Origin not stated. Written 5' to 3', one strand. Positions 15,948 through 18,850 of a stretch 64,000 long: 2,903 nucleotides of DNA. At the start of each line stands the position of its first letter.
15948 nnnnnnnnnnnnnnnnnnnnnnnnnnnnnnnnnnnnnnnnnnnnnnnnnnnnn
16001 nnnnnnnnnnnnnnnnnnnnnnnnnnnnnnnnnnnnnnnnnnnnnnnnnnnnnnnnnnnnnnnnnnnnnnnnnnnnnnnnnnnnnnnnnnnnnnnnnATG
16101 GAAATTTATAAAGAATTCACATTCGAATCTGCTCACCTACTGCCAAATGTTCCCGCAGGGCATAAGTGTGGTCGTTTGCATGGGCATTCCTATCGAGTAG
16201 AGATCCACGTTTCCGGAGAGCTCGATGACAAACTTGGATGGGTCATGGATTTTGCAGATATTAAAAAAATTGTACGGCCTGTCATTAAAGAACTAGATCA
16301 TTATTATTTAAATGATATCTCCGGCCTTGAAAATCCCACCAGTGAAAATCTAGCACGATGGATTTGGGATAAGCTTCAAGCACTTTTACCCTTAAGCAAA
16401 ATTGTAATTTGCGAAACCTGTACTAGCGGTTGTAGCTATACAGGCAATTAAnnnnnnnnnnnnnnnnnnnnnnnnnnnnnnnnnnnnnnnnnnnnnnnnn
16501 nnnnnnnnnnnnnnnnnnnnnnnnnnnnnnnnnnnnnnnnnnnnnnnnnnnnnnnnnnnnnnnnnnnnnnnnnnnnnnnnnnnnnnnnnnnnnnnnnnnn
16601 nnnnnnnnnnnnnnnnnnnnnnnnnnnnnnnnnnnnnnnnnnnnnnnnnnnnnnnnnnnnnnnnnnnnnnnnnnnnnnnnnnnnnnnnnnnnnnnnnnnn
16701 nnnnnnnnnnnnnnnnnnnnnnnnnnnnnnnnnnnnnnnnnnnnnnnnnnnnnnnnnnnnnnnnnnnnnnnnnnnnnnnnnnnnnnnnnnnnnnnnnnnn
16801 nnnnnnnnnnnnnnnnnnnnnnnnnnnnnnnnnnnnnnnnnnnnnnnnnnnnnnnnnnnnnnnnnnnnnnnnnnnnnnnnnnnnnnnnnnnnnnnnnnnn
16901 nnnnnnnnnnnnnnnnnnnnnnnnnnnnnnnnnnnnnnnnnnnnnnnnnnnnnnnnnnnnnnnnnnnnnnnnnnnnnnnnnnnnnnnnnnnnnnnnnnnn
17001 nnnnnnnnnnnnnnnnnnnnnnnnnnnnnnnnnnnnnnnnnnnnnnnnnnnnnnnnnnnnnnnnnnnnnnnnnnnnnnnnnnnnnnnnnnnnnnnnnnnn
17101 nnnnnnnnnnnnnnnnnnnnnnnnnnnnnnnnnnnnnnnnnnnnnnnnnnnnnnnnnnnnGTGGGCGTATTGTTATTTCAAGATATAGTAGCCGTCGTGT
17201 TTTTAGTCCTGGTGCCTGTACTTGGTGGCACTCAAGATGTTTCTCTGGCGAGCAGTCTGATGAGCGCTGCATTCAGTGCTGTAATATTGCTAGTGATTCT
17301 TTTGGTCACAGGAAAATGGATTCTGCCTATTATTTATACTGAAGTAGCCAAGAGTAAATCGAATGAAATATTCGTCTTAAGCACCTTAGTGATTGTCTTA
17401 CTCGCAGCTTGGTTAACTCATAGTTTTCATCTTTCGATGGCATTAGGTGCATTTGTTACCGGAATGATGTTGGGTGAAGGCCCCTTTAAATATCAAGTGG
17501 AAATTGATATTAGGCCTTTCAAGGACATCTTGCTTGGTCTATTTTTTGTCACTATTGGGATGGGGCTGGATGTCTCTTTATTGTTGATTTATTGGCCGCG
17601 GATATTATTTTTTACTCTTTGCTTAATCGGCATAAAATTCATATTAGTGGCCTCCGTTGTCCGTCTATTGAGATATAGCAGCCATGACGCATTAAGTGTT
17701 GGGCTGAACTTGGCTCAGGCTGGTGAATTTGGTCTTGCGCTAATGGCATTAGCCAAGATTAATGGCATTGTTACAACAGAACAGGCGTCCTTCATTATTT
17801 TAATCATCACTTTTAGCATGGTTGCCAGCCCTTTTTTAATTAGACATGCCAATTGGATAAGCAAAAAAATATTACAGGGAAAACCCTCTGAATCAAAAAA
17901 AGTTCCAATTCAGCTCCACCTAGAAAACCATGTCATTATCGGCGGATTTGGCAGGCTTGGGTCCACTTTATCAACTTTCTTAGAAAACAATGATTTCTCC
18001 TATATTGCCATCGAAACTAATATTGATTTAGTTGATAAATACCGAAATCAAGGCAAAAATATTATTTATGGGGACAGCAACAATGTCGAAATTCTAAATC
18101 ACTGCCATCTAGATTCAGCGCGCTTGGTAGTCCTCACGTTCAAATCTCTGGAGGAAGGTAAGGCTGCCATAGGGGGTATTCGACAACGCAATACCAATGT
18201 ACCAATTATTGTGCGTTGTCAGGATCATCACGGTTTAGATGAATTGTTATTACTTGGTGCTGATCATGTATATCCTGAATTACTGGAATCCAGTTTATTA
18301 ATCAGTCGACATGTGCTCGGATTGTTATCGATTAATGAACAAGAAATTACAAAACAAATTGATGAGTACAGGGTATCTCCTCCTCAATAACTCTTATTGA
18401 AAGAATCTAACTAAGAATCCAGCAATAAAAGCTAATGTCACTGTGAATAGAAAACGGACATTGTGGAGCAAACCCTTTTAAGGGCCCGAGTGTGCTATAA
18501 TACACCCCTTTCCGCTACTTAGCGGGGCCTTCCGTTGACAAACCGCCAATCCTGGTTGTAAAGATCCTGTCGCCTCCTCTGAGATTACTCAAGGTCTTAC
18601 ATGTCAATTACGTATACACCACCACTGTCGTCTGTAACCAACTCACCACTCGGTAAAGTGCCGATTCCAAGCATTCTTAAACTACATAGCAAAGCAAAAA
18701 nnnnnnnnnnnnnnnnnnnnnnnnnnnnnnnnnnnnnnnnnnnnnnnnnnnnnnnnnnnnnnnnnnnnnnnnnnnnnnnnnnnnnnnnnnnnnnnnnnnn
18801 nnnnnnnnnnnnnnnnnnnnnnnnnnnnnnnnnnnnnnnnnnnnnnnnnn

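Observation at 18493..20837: DUF1611 protein translationally coupled to a PLP racemase, behind an extended -10 promoter and a structured, SD-sequestering leader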

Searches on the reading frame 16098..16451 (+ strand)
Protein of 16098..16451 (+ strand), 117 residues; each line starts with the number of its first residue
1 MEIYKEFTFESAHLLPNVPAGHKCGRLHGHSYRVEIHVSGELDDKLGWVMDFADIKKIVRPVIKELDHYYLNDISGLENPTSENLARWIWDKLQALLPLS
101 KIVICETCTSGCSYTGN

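Call 3: search_protein_families(library=pfam, proteins=[window:16098-16451:+])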
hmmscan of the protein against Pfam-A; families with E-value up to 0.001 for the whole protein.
window:16098-16451:+ (117 aa): 1 family
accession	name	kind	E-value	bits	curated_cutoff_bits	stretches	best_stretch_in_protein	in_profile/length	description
PF01242.24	PTPS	-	2.8e-39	134.3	22.4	1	2-116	1-120/121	6-pyruvoyl tetrahydropterin synthase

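Call 4: search_protein_families(library=ncbifam, proteins=[window:16098-16451:+])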
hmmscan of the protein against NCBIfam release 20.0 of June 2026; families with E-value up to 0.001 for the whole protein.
window:16098-16451:+ (117 aa): 3 families
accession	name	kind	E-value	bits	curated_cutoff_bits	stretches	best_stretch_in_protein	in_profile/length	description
TIGR03367.1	queuosine_QueD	equivalog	8.1e-36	122.3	89.25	1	2-94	1-91/92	6-carboxytetrahydropterin synthase QueD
TIGR00039.1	6PTHBS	subfamily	1.9e-35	121.9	125.5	1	1-114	2-119/124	6-pyruvoyl tetrahydropterin synthase/6-carboxytetrahydropterin synthase family protein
TIGR03112.1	6_pyr_pter_rel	hypoth_equivalog_domain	5.4e-07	29.9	69.35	1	22-104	17-97/113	6-pyruvoyl tetrahydropterin synthase-related domain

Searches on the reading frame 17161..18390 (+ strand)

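Call 3: search_protein_families(library=pfam, proteins=[window:17161-18390:+])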
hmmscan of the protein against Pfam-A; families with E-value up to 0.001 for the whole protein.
window:17161-18390:+ (409 aa): 2 families
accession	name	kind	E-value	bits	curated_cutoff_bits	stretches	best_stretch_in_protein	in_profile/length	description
PF00999.27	Na_H_Exchanger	-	2.3e-35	122.6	26.2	1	2-226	141-373/375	Sodium/hydrogen exchanger, transmembrane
PF02254.24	TrkA_N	-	7.2e-18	65.4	23.8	1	258-370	1-113/116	TrkA-N domain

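Call 4: search_protein_families(library=ncbifam, proteins=[window:17161-18390:+])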
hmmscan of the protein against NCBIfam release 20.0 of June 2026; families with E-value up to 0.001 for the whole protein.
window:17161-18390:+ (409 aa): 5 families
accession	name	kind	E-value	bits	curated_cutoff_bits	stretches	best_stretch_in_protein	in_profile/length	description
NF002924.0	PRK03562.1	equivalog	3.1e-67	227.4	752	1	2-404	151-551/623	glutathione-regulated potassium-efflux system protein KefC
NF002973.0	PRK03659.1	equivalog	1.5e-64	218.6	804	1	2-391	151-536/602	glutathione-regulated potassium-efflux system protein KefB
NF007950.1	PRK10669.1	equivalog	9.1e-45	153.5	700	1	2-370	152-532/547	YbaL family putative K(+) efflux transporter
TIGR00932.1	2a37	subfamily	4.8e-28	98.4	238.3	1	1-137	138-275/275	monovalent cation:proton antiporter-2 (CPA2) family protein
NF045626.1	FeTrans_MagA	equivalog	1.3e-19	70.5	700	1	1-227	151-374/386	iron transporter MagA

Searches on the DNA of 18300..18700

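Call 5: search_rna_families(source=window, start=18300, end=18700, threshold=evalue, max_evalue=10, show_alignments=3)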
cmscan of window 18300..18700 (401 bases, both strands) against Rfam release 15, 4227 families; matches with E-value up to 10: 0.
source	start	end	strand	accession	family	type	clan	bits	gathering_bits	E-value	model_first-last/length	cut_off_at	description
